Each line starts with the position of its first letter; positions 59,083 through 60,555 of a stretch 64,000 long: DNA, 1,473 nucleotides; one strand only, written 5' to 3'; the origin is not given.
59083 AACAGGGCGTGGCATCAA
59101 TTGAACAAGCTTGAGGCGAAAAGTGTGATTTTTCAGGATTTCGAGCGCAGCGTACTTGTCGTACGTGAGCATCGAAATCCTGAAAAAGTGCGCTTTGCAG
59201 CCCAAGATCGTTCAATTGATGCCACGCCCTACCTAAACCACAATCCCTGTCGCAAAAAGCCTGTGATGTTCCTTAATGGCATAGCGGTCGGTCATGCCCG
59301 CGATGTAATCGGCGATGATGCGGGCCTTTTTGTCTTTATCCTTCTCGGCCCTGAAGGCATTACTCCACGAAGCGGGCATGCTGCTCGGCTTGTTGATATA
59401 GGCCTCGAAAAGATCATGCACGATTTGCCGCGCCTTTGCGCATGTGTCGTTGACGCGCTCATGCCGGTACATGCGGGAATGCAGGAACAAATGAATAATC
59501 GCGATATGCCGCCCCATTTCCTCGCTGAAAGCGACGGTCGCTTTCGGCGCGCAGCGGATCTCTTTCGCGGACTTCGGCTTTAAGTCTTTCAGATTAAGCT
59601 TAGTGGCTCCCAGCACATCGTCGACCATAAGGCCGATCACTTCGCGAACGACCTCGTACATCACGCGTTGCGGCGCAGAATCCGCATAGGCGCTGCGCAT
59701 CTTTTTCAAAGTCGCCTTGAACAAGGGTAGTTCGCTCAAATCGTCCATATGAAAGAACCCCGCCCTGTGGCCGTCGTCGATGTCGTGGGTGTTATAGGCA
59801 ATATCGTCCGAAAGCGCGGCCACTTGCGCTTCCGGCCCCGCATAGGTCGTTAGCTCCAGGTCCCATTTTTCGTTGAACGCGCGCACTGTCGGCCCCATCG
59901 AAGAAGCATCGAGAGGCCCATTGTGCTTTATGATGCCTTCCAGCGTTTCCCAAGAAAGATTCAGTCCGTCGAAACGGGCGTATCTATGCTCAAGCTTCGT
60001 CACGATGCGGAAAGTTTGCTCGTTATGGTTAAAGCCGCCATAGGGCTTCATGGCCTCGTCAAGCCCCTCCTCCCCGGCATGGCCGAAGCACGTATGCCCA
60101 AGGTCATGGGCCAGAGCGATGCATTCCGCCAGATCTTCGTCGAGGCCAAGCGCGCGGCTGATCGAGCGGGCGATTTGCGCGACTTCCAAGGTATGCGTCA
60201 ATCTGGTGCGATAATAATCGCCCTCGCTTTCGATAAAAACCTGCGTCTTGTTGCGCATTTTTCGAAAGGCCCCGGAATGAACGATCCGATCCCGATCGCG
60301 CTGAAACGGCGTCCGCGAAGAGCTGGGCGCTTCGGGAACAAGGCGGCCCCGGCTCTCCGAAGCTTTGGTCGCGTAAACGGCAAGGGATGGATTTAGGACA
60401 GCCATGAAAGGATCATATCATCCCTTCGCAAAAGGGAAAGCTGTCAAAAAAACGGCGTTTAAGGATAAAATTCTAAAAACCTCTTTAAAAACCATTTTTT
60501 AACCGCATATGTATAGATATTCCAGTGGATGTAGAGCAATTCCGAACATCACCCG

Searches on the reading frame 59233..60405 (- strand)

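Call 82: search_protein_families(library=pfam, proteins=[window:59233-60405:-], max_evalue=0.0001)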
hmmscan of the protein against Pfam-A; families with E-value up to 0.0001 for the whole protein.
window:59233-60405:- (390 aa): 2 families
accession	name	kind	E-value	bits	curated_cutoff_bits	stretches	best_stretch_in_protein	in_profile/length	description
PF13286.11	HD_assoc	-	4.4e-28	98.1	22.2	1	291-382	1-91/91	Phosphohydrolase-associated domain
PF01966.28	HD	-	4.7e-16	59.6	22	1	68-203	1-114/116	HD domain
